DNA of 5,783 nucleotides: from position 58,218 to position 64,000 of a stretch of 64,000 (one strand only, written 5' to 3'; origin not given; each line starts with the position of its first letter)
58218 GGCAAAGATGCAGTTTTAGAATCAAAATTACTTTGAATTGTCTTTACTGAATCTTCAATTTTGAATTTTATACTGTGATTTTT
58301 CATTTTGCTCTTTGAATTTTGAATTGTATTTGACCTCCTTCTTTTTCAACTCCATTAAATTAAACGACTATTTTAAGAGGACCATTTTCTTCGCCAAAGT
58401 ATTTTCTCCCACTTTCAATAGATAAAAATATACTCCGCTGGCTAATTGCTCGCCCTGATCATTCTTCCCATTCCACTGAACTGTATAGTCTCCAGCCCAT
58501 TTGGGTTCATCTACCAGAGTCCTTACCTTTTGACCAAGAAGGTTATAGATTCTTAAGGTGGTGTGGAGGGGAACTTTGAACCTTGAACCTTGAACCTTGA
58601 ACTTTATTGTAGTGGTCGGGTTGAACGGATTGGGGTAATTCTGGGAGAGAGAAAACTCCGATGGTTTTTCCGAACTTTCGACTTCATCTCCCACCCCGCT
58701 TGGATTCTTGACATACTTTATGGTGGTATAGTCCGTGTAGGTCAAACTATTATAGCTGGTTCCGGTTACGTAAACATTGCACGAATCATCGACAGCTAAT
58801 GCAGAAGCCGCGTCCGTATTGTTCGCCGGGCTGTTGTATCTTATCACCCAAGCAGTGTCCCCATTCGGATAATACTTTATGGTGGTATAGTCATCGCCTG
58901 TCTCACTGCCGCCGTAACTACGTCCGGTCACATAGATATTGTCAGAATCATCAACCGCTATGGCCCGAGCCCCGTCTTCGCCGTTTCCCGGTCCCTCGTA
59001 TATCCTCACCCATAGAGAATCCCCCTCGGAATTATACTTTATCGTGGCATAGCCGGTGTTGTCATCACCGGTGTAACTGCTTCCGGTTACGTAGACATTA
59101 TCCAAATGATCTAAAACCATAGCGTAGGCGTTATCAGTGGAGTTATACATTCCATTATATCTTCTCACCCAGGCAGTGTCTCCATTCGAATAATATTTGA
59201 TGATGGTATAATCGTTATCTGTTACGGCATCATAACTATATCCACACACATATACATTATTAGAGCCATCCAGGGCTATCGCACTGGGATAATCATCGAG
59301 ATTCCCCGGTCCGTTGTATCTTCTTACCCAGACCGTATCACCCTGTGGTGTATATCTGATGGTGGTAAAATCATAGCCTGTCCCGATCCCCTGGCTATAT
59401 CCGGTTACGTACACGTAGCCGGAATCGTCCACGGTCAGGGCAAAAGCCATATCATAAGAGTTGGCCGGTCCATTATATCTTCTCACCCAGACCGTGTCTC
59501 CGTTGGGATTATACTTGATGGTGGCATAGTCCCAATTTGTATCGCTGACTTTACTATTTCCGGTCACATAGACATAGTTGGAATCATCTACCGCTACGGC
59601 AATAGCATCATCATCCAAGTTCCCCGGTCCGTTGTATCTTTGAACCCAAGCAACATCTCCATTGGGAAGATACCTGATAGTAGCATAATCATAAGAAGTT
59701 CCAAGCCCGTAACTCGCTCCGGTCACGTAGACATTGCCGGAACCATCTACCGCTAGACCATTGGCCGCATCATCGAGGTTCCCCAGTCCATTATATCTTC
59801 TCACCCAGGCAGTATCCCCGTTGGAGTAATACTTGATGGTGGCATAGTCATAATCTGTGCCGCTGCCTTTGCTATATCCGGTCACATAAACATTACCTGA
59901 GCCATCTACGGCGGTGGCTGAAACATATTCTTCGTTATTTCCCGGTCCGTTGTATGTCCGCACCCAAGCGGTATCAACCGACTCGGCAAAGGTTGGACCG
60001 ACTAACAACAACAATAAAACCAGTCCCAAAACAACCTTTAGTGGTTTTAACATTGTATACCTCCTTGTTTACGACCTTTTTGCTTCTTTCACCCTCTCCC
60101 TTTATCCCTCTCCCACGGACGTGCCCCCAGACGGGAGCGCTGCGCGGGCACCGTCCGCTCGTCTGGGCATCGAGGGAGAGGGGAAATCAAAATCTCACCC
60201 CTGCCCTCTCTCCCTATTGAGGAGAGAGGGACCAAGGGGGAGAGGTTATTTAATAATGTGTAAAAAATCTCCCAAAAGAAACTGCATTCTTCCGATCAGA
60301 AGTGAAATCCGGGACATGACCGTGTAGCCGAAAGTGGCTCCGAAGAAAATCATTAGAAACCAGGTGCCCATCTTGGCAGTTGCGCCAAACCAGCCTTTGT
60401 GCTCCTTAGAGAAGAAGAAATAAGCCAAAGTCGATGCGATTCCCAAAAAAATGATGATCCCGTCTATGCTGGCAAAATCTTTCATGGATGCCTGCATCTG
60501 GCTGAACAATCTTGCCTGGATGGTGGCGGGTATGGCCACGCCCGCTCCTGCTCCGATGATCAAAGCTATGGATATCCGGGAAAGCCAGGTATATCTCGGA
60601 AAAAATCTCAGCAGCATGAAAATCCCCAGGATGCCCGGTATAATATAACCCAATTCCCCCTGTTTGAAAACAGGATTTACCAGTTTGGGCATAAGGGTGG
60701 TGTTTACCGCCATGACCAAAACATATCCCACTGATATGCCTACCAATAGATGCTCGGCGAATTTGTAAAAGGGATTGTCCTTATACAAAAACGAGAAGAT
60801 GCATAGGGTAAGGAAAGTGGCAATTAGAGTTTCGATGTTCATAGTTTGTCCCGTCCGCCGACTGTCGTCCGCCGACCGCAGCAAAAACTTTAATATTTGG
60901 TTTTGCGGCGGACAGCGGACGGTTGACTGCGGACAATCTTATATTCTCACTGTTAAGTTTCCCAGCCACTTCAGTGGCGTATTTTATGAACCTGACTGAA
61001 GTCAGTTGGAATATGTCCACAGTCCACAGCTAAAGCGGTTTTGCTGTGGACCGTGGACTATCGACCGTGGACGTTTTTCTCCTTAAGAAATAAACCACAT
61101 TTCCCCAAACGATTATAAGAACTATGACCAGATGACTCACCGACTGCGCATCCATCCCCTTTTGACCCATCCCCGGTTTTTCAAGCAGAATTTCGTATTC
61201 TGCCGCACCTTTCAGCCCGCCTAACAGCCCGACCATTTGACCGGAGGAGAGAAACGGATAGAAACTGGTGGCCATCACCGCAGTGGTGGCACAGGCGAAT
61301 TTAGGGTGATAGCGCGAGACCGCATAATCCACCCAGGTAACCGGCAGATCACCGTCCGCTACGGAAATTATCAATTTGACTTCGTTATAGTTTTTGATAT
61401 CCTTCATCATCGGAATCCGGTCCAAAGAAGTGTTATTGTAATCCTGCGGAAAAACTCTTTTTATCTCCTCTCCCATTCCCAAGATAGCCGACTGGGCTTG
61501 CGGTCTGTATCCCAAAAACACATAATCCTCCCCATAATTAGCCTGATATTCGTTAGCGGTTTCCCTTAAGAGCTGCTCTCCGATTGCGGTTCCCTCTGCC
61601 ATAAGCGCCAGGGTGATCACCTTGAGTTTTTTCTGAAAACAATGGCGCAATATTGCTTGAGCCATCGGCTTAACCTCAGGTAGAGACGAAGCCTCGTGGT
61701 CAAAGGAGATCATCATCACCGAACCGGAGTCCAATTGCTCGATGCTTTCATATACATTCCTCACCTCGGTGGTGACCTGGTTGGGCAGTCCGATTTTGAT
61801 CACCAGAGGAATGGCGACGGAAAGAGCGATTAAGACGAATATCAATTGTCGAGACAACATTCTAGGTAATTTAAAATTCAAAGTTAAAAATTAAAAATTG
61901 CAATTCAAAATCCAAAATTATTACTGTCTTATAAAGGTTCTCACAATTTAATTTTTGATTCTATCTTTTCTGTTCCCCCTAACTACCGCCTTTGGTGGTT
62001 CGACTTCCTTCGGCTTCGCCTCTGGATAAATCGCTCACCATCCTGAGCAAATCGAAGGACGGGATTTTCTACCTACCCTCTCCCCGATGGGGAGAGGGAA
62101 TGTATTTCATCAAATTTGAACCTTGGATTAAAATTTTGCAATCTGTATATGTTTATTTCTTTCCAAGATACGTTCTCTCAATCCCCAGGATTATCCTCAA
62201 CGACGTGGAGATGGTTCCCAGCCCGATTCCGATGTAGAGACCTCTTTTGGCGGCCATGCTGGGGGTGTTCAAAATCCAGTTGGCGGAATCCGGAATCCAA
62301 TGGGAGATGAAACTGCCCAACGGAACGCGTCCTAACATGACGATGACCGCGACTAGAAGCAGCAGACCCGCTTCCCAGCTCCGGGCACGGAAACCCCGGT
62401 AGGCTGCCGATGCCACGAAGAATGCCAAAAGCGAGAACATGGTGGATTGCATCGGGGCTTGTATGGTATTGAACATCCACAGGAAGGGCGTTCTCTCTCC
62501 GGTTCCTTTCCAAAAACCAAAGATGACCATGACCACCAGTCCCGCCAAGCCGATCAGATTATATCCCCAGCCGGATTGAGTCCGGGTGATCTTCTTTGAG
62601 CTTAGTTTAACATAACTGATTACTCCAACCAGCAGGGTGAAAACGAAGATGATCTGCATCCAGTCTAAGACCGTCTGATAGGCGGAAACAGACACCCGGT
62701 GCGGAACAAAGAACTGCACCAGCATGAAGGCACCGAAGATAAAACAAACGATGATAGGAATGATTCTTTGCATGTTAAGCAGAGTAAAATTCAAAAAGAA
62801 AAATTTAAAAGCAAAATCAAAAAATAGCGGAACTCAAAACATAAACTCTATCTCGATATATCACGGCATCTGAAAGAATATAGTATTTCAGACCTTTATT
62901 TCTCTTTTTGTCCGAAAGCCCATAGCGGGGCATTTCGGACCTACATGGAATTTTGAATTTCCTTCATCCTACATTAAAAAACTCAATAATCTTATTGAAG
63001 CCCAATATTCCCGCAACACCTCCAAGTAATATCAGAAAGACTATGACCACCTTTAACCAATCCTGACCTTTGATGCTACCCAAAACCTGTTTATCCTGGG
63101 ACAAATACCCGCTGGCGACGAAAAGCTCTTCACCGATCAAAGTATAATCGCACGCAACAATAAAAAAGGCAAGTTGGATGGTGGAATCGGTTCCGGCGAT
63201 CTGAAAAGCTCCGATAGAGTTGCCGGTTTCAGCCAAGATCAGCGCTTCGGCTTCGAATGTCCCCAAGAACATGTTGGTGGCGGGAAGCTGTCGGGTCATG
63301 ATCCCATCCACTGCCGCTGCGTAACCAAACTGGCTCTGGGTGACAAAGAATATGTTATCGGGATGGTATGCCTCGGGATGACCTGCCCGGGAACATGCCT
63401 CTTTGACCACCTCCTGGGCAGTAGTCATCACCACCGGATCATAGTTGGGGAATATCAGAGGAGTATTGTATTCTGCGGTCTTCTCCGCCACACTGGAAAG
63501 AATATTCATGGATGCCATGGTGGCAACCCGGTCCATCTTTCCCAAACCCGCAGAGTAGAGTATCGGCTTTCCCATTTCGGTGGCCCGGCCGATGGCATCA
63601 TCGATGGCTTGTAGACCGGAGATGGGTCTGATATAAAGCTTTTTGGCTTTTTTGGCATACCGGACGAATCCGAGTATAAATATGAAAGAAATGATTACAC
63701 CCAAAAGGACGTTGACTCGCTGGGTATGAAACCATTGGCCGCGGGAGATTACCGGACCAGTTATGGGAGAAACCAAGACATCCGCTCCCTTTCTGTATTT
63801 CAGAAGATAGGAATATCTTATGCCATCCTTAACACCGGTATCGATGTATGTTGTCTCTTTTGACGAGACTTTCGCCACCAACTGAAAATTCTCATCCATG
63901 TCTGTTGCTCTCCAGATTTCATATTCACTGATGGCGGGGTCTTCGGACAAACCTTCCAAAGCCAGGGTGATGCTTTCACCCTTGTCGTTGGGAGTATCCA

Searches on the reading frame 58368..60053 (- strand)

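Call 6: search_protein_families(library=pfam, proteins=[window:58368-60053:-], max_evalue=0.01)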
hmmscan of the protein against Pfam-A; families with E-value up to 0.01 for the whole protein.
window:58368-60053:- (561 aa): 5 families
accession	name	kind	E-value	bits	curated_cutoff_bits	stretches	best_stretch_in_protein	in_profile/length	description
PF06739.17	SBBP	-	1.9e-37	127.3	20.5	6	241-273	1-32/38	Beta-propeller repeat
PF13860.13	FlgD_ig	-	5.4e-09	36.4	27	1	498-542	25-69/79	FlgD Ig-like domain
PF13585.12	CHU_C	-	5.5e-07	30.1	27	1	485-552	18-77/86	CHU_C Type IX secretion signal domain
PF18962.6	Por_Secre_tail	-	3.6e-06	27.6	27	1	473-558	2-74/75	Secretion system C-terminal sorting domain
PF18697.7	MLVIN_C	-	0.00016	21.7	29.2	0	237-247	5-15/56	Murine leukemia virus (MLV) integrase (IN) C-terminal domain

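Call 7: search_protein_families(library=ncbifam, proteins=[window:58368-60053:-], max_evalue=0.01)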
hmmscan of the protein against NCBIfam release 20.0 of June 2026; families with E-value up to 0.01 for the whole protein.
window:58368-60053:- (561 aa): 7 families
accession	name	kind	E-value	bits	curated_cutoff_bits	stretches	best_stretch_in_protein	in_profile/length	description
NF047494.1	Lepto_SBBP_lipo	equivalog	5.7e-35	120.9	400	2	128-438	110-450/466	SBBP repeat beta-propeller lipoprotein, LipL53 family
TIGR02608.1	delta_60_rpt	domain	1.6e-15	56.7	76.5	1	201-238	1-38/55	delta-60 repeat domain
NF033707.1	T9SS_sortase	equivalog_domain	5.4e-12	44.2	420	1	466-552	995-1081/1095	type IX secretion system sortase PorU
TIGR04183.1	Por_Secre_tail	domain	4.5e-07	29.7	23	1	473-558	2-70/72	T9SS type A sorting domain-containing protein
NF005176.1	PRK06655.1-1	equivalog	8e-05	22.6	230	1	498-542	99-143/197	flagellar hook assembly protein FlgD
NF009276.0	PRK12633.1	equivalog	0.0002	21.1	383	1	481-543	118-176/234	flagellar basal body rod modification protein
NF040657.1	immun_SitI3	subfamily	0.0098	16.3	31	0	131-149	114-132/140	SitI3 family protein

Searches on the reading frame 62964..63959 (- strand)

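Call 68: search_protein_families(library=pfam, proteins=[window:62964-63959:-], max_evalue=0.00001)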
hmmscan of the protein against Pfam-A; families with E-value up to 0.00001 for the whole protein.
window:62964-63959:- (331 aa): 1 family
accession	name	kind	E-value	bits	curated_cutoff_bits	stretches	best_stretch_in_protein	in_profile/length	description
PF20539.3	DUF6754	-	8.6e-107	356.5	27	1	73-327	2-256/257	Domain of unknown function (DUF6754)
